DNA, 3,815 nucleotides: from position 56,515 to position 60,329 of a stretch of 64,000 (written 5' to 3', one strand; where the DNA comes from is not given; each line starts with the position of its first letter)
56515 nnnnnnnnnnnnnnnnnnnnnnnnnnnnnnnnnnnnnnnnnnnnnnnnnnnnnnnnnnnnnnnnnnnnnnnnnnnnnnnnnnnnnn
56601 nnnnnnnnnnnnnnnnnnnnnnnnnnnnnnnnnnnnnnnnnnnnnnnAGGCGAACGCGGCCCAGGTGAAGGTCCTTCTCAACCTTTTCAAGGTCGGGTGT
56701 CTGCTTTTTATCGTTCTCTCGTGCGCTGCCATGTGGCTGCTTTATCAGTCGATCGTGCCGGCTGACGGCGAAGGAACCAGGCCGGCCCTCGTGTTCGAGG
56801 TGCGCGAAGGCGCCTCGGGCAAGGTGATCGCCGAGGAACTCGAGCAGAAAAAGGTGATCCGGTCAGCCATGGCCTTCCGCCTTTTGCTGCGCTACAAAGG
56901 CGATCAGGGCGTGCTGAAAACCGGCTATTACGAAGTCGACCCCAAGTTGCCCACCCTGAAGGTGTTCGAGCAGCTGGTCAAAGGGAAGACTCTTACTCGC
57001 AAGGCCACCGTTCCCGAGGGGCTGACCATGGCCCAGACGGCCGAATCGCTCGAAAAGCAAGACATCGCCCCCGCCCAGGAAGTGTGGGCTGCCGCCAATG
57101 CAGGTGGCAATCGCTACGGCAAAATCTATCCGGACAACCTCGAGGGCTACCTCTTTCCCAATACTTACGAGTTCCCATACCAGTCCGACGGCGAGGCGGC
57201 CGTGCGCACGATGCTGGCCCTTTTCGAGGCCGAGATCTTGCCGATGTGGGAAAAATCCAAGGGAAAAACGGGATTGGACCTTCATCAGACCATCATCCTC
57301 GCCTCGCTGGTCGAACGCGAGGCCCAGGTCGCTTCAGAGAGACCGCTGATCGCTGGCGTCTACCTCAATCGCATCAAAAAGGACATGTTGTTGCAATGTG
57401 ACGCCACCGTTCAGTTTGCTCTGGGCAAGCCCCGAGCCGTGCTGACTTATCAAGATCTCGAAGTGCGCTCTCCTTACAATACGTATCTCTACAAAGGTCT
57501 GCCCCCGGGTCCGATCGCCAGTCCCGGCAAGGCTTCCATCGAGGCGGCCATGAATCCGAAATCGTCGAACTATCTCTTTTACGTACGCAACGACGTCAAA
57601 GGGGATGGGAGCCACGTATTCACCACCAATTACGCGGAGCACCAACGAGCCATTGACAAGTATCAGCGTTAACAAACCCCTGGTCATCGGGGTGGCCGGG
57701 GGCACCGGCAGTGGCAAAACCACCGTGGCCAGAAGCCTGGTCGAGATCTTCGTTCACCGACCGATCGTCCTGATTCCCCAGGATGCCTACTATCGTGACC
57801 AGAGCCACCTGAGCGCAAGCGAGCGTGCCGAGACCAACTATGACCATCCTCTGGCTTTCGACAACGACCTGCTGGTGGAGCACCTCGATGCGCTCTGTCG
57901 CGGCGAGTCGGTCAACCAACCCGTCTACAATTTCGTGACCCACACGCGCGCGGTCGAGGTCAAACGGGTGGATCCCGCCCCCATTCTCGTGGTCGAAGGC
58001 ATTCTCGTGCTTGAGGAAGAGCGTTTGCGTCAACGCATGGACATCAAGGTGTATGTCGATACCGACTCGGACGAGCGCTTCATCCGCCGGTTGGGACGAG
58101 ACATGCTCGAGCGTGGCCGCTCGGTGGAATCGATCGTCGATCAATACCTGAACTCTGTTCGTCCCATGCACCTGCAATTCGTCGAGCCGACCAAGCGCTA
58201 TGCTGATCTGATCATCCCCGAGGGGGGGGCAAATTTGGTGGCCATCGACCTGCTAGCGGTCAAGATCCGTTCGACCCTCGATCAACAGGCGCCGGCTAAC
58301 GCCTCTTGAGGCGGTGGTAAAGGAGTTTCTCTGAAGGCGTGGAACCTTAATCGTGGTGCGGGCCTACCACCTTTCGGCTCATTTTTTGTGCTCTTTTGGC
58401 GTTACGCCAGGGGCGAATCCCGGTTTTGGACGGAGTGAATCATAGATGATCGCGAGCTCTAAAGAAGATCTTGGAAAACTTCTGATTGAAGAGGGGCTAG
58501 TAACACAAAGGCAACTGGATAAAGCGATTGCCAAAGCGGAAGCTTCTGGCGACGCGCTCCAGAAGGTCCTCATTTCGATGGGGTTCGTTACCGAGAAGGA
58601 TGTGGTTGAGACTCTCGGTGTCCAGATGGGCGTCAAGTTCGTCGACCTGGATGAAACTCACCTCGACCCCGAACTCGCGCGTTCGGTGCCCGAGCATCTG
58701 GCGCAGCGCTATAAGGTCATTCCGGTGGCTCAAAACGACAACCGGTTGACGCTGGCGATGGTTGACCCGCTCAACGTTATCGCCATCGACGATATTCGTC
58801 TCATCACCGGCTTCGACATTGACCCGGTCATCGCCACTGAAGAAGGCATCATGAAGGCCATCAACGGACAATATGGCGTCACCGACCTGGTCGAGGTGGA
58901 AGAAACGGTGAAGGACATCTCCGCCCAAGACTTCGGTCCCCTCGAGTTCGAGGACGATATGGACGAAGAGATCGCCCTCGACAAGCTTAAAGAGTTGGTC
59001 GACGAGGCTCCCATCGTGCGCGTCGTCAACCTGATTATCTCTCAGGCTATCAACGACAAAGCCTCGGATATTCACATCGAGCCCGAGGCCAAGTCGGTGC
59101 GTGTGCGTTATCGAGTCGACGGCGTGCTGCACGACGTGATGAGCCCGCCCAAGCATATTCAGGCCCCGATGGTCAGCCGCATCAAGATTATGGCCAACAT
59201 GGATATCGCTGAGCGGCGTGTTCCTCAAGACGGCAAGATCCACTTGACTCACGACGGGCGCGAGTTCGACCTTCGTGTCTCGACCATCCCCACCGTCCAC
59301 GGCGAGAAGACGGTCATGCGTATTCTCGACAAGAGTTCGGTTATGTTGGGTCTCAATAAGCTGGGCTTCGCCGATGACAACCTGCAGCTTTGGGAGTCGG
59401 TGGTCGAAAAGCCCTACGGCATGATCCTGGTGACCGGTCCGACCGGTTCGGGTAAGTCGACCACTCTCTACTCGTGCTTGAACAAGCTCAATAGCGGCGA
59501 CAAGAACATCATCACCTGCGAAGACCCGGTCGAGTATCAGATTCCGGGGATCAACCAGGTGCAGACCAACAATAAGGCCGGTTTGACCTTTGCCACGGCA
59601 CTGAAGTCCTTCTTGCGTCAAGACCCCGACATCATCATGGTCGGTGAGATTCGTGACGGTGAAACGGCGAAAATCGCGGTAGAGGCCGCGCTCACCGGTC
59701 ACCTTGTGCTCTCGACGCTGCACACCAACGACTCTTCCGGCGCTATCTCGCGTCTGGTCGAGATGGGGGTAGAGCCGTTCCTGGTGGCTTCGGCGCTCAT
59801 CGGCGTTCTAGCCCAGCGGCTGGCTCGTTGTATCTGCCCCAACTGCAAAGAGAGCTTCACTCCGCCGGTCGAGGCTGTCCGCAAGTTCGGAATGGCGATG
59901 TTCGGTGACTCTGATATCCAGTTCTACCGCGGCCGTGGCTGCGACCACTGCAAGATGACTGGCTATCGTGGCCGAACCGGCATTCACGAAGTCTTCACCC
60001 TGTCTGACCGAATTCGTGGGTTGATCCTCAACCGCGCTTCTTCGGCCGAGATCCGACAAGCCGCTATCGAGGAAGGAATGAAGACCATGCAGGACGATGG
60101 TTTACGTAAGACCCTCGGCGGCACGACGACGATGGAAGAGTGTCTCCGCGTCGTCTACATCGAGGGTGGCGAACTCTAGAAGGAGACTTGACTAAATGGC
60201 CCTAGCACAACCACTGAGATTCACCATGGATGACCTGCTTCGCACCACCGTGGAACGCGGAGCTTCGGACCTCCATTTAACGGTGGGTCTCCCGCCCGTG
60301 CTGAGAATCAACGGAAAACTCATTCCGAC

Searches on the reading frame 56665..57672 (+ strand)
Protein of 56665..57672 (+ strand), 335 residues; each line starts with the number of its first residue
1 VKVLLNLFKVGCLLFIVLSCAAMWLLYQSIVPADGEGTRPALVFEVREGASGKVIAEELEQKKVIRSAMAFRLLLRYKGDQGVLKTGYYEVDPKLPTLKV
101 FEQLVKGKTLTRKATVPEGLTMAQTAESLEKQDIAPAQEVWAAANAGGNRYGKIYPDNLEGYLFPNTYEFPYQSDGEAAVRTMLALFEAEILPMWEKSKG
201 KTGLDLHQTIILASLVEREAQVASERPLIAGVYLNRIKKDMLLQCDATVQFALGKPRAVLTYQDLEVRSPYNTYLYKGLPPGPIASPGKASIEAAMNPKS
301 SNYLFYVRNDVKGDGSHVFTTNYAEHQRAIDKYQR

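Call 34: search_protein_families(library=pfam, proteins=[window:56665-57672:+], max_evalue=0.01)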
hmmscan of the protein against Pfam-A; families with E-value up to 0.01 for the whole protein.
window:56665-57672:+ (335 aa): 1 family
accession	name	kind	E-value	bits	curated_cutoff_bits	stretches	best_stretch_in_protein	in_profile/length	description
PF02618.21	YceG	-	5.4e-88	295.5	32.4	1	44-332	1-275/275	YceG-like family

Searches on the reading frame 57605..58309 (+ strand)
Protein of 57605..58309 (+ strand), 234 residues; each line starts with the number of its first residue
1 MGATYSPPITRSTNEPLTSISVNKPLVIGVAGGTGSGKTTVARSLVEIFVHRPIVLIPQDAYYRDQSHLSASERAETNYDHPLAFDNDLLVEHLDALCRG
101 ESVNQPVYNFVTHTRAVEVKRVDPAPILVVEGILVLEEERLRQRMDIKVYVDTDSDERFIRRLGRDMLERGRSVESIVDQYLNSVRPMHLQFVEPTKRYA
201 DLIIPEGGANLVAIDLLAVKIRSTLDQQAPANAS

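Call 34: search_protein_families(library=pfam, proteins=[window:57605-58309:+], max_evalue=0.01)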
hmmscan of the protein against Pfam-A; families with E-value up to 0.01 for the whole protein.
window:57605-58309:+ (234 aa): 5 families
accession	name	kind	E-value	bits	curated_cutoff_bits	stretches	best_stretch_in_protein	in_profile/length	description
PF00485.24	PRK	-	2.6e-45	155.1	22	1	27-212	1-195/196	Phosphoribulokinase / Uridine kinase family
PF13238.12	AAA_18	-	2e-07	31.9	29.4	1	28-172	1-118/128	AAA domain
PF01121.26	CoaE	-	8.5e-06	26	27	0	26-50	1-25/180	Dephospho-CoA kinase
PF06414.18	Zeta_toxin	-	0.00015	21.7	22.3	1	23-63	14-55/199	Zeta toxin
PF13207.12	AAA_17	-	0.001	19.8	27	0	32-47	2-17/136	AAA domain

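Call 36: find_encoding_contigs(protein=window:57605-58309:+, flank=10000, max_places=10)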
Protein window:57605-58309:+ (234 aa): no gene with exactly this product is on record in the collection.
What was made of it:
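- Tried and rejected: Look-up of the udk protein, meant to test whether its G8 varies between runs, found nothing on record, probably because the called start differs (call 36).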

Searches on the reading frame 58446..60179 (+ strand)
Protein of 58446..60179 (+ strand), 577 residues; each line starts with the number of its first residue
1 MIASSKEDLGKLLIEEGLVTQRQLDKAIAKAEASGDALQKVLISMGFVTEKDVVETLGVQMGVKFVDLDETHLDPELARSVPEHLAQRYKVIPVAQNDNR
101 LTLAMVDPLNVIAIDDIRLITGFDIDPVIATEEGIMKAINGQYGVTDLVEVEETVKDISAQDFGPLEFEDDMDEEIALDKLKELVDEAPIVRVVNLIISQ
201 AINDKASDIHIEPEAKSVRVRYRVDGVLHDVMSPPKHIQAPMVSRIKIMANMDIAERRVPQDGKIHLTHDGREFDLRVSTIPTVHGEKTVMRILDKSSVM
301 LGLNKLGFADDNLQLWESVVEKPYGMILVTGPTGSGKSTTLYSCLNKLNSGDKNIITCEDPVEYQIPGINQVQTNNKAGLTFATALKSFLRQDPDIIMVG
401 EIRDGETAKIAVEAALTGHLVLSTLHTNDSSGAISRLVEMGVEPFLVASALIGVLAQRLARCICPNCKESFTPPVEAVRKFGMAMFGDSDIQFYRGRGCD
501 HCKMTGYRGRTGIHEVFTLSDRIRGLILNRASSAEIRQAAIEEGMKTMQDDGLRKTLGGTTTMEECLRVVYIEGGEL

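Call 34: search_protein_families(library=pfam, proteins=[window:58446-60179:+], max_evalue=0.01)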
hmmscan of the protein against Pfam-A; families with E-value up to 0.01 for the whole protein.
window:58446-60179:+ (577 aa): 7 families
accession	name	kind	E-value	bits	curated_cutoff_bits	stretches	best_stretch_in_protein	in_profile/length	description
PF00437.27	T2SSE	-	8.3e-143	475.9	24.9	1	184-568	2-370/370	Type II/IV secretion system protein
PF05157.20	MshEN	-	9e-22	77.3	23.1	1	62-144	2-85/90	MshEN domain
PF13401.12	AAA_22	-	0.00083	20.1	27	1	324-361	5-42/130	AAA domain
PF25199.1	nSTAND_NTPase5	-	0.0011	19.2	34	1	321-363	38-81/145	Novel STAND NTPase 5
PF13555.12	AAA_29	-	0.002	18.2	27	1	323-341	21-39/61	P-loop containing region of AAA domain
PF13191.12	AAA_16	-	0.0032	18.4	32.6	1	315-351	15-51/167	AAA ATPase domain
PF13173.12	AAA_14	-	0.0092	16.4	27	0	326-365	4-44/129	AAA domain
